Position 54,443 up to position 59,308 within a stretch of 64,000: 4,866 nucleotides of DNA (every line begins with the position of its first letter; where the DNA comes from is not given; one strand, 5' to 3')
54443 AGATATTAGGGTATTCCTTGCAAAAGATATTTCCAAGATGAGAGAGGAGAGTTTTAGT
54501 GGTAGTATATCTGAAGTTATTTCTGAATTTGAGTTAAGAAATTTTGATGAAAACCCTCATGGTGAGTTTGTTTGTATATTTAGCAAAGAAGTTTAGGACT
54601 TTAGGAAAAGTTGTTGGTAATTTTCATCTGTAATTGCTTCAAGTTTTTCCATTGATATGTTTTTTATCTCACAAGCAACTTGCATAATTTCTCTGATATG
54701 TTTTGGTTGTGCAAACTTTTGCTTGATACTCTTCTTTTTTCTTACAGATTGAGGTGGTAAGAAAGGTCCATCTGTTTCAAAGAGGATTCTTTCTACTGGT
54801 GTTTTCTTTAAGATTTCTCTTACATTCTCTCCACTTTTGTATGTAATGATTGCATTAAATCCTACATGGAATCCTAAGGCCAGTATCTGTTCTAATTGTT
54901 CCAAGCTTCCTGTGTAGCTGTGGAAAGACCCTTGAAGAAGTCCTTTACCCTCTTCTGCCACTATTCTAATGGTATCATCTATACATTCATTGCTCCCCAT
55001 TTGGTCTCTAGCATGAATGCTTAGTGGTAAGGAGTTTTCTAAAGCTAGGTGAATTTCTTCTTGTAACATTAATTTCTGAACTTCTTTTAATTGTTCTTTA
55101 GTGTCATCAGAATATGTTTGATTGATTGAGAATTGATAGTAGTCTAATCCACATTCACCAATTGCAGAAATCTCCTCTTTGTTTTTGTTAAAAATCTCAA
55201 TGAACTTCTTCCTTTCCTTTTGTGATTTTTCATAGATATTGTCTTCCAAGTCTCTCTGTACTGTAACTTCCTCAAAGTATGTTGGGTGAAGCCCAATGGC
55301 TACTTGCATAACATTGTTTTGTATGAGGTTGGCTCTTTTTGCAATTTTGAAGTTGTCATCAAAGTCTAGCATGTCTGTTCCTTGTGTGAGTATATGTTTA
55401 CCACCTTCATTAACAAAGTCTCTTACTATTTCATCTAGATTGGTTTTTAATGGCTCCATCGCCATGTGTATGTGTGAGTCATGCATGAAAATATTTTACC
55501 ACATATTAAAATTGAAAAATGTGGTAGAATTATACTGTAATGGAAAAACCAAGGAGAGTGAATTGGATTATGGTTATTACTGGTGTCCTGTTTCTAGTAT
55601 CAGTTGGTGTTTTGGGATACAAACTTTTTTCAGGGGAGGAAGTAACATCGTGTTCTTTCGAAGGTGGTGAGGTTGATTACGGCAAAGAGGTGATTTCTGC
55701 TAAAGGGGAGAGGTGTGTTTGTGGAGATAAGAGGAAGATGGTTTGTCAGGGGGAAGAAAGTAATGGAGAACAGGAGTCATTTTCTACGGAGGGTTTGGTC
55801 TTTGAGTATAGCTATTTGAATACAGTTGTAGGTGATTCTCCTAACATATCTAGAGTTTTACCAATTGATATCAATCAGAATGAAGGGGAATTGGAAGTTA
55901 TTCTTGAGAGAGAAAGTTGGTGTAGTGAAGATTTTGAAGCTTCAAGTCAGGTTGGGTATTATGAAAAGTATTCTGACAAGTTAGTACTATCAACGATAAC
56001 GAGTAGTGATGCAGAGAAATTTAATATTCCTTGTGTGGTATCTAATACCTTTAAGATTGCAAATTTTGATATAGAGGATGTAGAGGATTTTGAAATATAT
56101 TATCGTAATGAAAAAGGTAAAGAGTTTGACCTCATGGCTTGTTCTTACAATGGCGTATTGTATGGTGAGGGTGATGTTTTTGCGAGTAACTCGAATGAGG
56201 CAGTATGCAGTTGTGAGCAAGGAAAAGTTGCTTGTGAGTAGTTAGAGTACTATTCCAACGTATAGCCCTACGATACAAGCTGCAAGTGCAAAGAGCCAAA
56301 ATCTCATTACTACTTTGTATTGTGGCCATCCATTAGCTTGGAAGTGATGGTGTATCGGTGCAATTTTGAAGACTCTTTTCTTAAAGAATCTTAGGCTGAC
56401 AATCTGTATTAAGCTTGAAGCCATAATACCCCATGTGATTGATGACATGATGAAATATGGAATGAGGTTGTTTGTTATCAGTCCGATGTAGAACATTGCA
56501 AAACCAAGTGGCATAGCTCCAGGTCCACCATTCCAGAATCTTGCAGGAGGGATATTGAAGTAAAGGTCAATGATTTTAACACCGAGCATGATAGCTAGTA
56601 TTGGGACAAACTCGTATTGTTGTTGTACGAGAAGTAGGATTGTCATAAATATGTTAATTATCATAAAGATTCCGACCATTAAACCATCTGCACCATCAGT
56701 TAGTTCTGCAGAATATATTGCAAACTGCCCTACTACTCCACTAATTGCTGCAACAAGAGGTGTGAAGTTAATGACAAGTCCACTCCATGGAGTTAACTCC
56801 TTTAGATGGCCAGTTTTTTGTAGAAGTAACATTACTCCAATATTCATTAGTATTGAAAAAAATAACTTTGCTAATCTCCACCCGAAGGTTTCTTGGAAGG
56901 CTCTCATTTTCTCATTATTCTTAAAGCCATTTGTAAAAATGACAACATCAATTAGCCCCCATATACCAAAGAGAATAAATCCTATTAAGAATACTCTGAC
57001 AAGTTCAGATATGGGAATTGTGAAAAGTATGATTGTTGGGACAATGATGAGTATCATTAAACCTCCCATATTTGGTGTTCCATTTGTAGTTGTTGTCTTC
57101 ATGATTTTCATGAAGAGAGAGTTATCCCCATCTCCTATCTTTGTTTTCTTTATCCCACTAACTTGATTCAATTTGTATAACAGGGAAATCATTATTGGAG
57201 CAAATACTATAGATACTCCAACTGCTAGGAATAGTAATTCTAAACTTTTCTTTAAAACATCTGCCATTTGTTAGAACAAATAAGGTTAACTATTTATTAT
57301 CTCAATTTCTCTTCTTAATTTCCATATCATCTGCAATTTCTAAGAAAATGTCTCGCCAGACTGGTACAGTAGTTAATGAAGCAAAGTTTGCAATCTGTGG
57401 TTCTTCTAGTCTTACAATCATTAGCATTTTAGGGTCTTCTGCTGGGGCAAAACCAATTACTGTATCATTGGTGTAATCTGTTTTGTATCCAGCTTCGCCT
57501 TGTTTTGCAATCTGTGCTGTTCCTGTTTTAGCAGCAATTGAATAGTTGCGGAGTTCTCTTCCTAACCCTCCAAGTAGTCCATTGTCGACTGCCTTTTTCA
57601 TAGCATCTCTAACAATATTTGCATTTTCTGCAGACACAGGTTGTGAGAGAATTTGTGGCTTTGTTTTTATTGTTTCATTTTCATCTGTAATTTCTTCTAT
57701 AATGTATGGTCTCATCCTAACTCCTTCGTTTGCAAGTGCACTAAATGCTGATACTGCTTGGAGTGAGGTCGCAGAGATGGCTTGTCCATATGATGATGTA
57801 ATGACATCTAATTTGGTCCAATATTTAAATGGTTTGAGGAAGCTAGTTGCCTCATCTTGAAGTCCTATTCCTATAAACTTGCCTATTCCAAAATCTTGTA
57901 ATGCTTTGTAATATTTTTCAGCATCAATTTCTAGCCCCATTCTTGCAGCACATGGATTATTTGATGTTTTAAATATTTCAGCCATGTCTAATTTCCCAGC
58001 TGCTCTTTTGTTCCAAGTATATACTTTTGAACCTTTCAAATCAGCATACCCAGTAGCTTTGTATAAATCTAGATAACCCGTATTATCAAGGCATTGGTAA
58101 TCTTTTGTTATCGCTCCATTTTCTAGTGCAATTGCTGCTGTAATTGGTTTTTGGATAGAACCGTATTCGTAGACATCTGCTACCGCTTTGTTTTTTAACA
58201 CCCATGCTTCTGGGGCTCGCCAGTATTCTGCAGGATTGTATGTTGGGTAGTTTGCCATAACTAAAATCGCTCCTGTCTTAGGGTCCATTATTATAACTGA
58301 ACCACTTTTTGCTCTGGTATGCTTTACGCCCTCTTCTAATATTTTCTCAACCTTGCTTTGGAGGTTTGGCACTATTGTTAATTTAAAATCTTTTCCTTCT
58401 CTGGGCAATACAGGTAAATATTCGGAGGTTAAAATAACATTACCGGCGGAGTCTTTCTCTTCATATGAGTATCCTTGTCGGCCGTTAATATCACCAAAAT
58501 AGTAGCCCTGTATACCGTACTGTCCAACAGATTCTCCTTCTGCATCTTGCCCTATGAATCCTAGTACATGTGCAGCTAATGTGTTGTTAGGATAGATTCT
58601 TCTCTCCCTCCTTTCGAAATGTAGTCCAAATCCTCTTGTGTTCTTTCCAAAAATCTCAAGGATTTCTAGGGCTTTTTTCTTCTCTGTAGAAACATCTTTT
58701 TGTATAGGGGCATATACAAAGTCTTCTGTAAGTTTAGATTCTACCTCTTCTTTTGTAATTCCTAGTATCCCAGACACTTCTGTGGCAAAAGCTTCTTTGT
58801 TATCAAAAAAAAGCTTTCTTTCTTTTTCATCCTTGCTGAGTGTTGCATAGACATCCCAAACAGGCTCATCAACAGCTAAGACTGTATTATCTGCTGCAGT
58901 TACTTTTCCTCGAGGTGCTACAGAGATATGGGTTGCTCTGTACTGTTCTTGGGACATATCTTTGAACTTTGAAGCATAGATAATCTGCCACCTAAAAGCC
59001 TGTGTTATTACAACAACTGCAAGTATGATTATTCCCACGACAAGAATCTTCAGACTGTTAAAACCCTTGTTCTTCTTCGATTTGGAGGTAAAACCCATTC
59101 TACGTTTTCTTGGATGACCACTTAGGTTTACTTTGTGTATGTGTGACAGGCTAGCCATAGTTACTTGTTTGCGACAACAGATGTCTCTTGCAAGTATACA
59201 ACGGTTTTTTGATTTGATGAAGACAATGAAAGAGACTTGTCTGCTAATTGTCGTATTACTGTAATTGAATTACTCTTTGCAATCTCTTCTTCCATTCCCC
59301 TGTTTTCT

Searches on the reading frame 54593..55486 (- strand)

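Call 53: search_protein_families(library=pfam, proteins=[window:54593-55486:-], max_evalue=0.00001)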
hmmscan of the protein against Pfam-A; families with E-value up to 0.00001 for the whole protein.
window:54593-55486:- (297 aa): 1 family
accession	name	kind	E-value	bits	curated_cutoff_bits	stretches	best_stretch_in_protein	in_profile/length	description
PF01026.27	TatD_DNase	-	2.6e-56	191.3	27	1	3-294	2-252/253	TatD related DNase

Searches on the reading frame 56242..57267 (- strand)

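Call 53: search_protein_families(library=pfam, proteins=[window:56242-57267:-], max_evalue=0.00001)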
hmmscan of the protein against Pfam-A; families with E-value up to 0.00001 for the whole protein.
window:56242-57267:- (341 aa): 1 family
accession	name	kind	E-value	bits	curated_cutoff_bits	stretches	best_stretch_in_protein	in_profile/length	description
PF00953.26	Glycos_transf_4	-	5.3e-09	36.7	27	1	93-264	4-158/160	Glycosyl transferase family 4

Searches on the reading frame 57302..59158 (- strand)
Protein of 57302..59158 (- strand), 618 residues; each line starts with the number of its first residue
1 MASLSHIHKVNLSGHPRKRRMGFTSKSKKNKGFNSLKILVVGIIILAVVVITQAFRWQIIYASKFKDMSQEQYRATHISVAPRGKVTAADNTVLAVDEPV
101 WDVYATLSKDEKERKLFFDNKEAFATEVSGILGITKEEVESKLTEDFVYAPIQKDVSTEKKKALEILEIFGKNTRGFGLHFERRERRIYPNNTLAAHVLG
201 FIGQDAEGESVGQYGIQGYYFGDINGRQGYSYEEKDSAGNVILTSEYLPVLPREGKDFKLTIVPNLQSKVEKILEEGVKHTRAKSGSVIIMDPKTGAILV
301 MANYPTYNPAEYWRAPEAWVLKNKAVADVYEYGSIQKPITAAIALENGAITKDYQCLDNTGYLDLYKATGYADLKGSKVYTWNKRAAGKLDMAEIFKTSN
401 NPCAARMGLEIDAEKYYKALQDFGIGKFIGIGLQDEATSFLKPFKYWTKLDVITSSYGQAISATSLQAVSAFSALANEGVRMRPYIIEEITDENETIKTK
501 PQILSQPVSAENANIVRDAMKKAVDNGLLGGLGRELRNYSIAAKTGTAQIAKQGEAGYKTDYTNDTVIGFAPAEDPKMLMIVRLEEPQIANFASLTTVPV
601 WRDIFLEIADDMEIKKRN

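Call 22: search_protein_families(library=pfam, proteins=[window:57302-59158:-], max_evalue=0.00001)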
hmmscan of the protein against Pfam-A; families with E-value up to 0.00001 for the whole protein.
window:57302-59158:- (618 aa): 2 families
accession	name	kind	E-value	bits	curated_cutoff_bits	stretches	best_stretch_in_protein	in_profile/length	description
PF00905.27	Transpeptidase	-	1.8e-62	211.7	22.1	1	286-604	1-297/299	Penicillin binding protein transpeptidase domain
PF03717.20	PBP_dimer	-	4.4e-16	60.3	24.4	1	80-244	3-178/180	Penicillin-binding Protein dimerisation domain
